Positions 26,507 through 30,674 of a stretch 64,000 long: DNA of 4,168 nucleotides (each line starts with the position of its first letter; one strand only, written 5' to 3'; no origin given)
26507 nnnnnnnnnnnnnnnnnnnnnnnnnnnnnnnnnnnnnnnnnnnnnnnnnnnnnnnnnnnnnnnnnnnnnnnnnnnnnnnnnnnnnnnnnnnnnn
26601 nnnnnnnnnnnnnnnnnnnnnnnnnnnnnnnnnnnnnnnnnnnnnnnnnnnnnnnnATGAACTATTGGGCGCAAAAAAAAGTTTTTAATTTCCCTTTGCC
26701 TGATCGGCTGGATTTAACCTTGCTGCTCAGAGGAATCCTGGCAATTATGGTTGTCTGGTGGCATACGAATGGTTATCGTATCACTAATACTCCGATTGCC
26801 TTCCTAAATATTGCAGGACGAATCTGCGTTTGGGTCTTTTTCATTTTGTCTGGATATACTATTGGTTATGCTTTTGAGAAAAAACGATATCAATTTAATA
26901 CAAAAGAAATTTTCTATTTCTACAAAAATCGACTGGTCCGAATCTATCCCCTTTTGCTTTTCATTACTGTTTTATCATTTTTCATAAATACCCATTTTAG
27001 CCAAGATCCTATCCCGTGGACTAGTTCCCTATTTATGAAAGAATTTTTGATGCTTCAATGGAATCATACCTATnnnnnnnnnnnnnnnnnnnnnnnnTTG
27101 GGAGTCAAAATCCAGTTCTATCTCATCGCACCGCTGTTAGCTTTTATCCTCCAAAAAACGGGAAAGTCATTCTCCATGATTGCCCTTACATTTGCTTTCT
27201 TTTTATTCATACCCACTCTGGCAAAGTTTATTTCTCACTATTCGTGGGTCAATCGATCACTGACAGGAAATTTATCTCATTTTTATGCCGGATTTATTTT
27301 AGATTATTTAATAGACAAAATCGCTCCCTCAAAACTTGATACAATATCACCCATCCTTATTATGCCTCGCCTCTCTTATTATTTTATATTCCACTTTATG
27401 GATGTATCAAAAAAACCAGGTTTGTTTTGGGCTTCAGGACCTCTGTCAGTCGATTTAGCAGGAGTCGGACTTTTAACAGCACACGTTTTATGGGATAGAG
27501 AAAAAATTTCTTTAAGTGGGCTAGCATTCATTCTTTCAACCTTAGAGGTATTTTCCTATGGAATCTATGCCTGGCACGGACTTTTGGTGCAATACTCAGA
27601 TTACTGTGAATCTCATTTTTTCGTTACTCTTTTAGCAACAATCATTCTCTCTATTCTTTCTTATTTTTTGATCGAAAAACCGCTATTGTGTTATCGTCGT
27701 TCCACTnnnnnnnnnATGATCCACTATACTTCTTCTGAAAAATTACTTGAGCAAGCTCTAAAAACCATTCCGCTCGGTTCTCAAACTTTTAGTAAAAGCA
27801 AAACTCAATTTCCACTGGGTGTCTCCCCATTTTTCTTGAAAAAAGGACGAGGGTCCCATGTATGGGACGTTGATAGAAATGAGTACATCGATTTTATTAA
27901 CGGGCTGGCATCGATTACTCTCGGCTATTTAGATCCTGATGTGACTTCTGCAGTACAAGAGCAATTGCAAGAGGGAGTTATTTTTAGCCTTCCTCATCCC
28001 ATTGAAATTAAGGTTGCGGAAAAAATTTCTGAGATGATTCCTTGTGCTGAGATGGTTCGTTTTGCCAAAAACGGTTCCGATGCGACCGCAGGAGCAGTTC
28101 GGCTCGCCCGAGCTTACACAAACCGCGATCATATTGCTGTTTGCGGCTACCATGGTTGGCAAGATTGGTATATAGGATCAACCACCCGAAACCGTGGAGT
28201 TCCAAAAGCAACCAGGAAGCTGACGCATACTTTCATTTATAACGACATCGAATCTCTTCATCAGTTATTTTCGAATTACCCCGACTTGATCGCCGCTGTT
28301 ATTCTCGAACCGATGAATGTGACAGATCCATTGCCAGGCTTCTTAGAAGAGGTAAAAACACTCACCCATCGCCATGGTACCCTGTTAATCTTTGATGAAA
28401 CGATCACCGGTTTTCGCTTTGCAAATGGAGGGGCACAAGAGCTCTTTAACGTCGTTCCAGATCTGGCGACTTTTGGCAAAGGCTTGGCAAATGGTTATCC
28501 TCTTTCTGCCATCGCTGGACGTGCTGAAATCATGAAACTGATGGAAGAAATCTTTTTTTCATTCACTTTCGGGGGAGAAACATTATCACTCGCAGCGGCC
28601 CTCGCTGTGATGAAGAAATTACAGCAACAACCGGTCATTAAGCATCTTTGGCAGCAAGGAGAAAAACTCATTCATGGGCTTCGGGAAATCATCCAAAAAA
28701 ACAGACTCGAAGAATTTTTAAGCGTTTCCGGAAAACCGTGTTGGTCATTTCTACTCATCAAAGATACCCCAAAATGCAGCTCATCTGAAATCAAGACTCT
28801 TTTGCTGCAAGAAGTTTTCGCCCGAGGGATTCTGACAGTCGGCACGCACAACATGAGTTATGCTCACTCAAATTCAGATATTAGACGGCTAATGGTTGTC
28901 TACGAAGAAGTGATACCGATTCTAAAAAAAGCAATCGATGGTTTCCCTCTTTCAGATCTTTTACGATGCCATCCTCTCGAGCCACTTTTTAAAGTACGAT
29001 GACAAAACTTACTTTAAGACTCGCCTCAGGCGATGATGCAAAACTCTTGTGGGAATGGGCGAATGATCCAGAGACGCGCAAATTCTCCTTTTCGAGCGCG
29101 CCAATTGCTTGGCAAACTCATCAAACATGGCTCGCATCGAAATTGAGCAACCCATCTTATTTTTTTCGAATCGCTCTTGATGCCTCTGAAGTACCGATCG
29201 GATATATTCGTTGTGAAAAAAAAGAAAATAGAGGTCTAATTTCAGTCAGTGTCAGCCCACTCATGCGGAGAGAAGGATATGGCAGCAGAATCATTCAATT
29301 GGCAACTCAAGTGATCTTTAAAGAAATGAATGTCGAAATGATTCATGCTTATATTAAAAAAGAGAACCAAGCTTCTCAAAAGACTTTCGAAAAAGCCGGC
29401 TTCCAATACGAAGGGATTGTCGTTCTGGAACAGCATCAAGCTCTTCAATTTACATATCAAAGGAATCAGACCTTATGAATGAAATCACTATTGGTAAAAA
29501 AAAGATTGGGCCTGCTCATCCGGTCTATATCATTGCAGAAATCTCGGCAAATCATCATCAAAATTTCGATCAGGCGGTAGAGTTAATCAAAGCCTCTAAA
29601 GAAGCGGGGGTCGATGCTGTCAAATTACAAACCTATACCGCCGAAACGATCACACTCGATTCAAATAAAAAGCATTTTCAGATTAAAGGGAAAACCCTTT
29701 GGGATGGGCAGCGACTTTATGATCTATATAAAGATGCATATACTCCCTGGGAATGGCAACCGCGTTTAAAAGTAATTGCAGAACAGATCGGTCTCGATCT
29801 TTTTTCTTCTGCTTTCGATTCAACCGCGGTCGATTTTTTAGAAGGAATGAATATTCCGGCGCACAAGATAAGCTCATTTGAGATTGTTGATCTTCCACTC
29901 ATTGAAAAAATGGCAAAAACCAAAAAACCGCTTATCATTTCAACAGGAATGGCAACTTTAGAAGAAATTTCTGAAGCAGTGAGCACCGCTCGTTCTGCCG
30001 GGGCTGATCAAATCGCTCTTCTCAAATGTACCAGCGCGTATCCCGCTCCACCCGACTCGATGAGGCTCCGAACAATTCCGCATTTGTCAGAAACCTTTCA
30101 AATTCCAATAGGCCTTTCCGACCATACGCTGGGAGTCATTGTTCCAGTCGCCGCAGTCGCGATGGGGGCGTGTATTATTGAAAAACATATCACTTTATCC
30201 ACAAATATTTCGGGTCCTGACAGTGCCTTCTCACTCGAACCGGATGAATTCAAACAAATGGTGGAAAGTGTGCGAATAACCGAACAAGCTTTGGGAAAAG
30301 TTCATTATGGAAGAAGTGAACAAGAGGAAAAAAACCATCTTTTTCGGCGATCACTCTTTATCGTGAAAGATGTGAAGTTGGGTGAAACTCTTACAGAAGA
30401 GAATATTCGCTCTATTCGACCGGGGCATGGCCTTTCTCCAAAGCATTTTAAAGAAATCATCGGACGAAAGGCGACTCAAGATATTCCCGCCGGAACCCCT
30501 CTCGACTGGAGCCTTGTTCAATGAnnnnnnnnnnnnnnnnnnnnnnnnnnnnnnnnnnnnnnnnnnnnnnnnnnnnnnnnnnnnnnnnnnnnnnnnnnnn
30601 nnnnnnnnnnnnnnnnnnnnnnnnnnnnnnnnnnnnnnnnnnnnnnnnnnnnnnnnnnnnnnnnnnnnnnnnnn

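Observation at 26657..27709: Single in-frame TAA splitting an acyltransferase-3 (O-acetyltransferase) gene inside the pseudaminic-acid module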

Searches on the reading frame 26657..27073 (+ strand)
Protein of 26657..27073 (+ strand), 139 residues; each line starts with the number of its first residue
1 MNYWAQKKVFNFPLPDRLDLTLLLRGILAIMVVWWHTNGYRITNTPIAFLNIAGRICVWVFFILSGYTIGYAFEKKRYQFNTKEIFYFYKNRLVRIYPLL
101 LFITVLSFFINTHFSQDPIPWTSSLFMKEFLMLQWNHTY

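Call 4: search_protein_families(library=pfam, proteins=[window:26657-27073:+], max_evalue=1)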
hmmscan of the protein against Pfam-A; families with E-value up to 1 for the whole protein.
seq(139 aa): 2 families
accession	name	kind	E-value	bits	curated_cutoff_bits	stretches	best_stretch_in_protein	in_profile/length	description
PF01757.29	Acyl_transf_3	-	9.8e-16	58.1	31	1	23-129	6-112/326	Acyltransferase domain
PF10129.15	OpgC_C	-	0.0002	20.8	21.4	1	23-113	7-95/358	OpgC protein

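Call 10: find_encoding_contigs(protein=P0016, flank=6000, max_places=6)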
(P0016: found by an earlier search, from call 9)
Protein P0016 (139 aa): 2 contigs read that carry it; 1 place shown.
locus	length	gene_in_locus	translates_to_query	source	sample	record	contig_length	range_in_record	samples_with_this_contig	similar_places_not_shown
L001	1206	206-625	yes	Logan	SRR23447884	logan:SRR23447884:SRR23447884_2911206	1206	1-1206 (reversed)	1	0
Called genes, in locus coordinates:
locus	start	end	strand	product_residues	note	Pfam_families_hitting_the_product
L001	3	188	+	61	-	?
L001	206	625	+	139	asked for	PF01757:Acyl_transf_3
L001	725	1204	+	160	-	?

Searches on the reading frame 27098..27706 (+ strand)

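Call 4: search_protein_families(library=pfam, proteins=[window:27098-27706:+], max_evalue=1)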
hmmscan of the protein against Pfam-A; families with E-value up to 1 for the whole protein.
seq(203 aa): 2 families
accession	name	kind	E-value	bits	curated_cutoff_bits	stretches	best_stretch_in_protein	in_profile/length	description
PF01757.29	Acyl_transf_3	-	6.2e-11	42.4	31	1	5-190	132-319/326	Acyltransferase domain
PF09932.14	DUF2164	-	0.15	12.6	27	1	50-77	18-45/74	Uncharacterized conserved protein (DUF2164)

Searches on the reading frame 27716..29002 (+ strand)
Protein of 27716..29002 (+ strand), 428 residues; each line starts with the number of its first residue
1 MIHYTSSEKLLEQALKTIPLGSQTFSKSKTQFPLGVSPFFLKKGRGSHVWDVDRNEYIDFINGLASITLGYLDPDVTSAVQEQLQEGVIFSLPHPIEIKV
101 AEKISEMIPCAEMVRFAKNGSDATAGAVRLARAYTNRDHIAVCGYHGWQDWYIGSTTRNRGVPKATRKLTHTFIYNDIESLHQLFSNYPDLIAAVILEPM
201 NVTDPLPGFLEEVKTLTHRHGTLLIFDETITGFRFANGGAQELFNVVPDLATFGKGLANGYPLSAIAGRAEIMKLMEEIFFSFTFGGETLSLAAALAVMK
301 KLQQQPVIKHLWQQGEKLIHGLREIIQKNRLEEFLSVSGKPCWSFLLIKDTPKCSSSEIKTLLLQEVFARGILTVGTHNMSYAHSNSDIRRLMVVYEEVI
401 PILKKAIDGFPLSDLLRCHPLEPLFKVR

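Call 9: list_cluster_members(proteins=[window:26657-27073:+, window:27098-27706:+, window:27716-29002:+, window:25893-26639:+])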
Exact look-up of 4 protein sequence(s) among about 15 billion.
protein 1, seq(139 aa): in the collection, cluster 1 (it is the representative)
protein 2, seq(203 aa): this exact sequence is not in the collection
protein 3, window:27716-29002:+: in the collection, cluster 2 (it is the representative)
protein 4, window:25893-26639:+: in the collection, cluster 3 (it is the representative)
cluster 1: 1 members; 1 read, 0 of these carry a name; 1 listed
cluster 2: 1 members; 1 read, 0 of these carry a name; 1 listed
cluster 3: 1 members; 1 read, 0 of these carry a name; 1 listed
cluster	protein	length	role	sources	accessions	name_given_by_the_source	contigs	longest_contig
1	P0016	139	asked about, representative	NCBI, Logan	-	-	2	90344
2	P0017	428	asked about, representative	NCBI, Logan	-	-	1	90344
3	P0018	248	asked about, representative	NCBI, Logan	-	-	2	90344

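Call 13: search_protein_families(library=ncbifam, proteins=[window:27716-29002:+], max_evalue=0.00001)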
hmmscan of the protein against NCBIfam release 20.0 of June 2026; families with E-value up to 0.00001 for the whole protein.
window:27716-29002:+ (428 aa): 68 families (the best 25 are shown)
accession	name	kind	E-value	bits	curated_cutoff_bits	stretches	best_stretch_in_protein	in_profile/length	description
NF004856.0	PRK06209.1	equivalog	1.4e-133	445.7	486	1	4-426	8-438/450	glutamate-1-semialdehyde 2,1-aminomutase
NF000818.0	PRK00062.1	subfamily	5.1e-83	279.1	398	1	4-336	3-351/429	glutamate-1-semialdehyde 2,1-aminomutase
NF041362.1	GntE_guanitoxin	equivalog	7.6e-82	275.1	525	1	5-390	6-423/426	guanitoxin biosynthesis PLP-dependent transaminase GntE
TIGR00713.1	hemL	equivalog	2e-80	270.5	527.3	1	7-336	2-347/423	glutamate-1-semialdehyde 2,1-aminomutase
NF009055.0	PRK12389.1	equivalog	3.2e-71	240.2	637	1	3-332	2-348/431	glutamate-1-semialdehyde 2,1-aminomutase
NF004426.0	PRK05769.1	equivalog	8.2e-47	160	552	2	184-377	212-408/441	acetyl ornithine aminotransferase family protein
NF005993.0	PRK08117.1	subfamily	3.3e-46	157.8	574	2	172-329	186-350/433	aspartate aminotransferase family protein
TIGR00707.1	argD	subfamily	9.3e-46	156.3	410.05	1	37-332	9-316/381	acetylornithine/succinylornithine family transaminase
NF002874.0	PRK03244.1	equivalog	2.4e-44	151.8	457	1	35-325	23-322/399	acetylornithine transaminase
NF001864.0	PRK00615.1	equivalog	3.9e-43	147.6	706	1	10-373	10-395/433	glutamate-1-semialdehyde aminotransferase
NF002797.0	PRK02936.1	equivalog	1.1e-41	142.8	496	1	39-329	13-310/385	acetylornithine transaminase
NF005985.0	PRK08088.1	equivalog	2.3e-40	138.6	713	1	36-329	22-342/426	4-aminobutyrate--2-oxoglutarate transaminase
NF004718.0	PRK06062.1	subfamily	2.4e-40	138.4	472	1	36-330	37-365/454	hypothetical protein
NF006368.0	PRK08593.1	equivalog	1.9e-39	135.5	570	2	172-333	188-356/448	aspartate aminotransferase family protein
NF006228.0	PRK08360.1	equivalog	1.7e-38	132.4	608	2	178-331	189-349/443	aspartate aminotransferase family protein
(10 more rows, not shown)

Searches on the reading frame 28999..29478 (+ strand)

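Call 13: search_protein_families(library=ncbifam, proteins=[window:28999-29478:+], max_evalue=0.00001)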
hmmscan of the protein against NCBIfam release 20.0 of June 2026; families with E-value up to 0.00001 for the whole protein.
window:28999-29478:+ (159 aa): 4 families
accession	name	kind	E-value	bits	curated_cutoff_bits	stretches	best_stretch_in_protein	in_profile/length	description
TIGR03585.1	PseH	equivalog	3.5e-16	59.7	93.1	1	12-141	9-139/156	UDP-4-amino-4,6-dideoxy-N-acetyl-beta-L-altrosamine N-acetyltransferase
TIGR04431.1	N6_acetyl_AAC6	equivalog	4.8e-07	29.6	260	0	86-155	105-174/184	AacA4 family aminoglycoside N(6')-acetyltransferase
NF012165.0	AAC_6p_set_A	equivalog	9.7e-07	28.7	280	0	88-156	100-168/177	aminoglycoside 6'-N-acetyltransferase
TIGR01575.1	rimI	equivalog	2.3e-06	27.8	86.4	1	42-140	20-117/132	ribosomal protein S18-alanine N-acetyltransferase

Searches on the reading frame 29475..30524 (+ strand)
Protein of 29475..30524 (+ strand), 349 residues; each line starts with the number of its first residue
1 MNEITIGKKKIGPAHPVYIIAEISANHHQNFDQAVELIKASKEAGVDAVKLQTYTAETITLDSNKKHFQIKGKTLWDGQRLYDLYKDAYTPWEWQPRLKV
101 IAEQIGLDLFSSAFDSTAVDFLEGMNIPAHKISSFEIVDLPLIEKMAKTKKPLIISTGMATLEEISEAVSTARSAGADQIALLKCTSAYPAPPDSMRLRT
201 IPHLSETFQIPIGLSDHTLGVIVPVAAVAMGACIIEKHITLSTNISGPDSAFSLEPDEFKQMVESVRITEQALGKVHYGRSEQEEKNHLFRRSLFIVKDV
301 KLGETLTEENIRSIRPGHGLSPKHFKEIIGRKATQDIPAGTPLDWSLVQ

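Call 13: search_protein_families(library=ncbifam, proteins=[window:29475-30524:+], max_evalue=0.00001)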
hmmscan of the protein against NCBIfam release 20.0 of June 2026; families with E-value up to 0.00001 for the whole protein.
window:29475-30524:+ (349 aa): 2 families
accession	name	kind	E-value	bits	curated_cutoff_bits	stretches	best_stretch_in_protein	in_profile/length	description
TIGR03586.1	PseI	equivalog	1.1e-147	491.4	340.25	1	17-343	2-327/327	pseudaminic acid synthase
TIGR03569.1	NeuB_NnaB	equivalog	2.1e-99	332.7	399.65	1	17-341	1-327/329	N-acetylneuraminate synthase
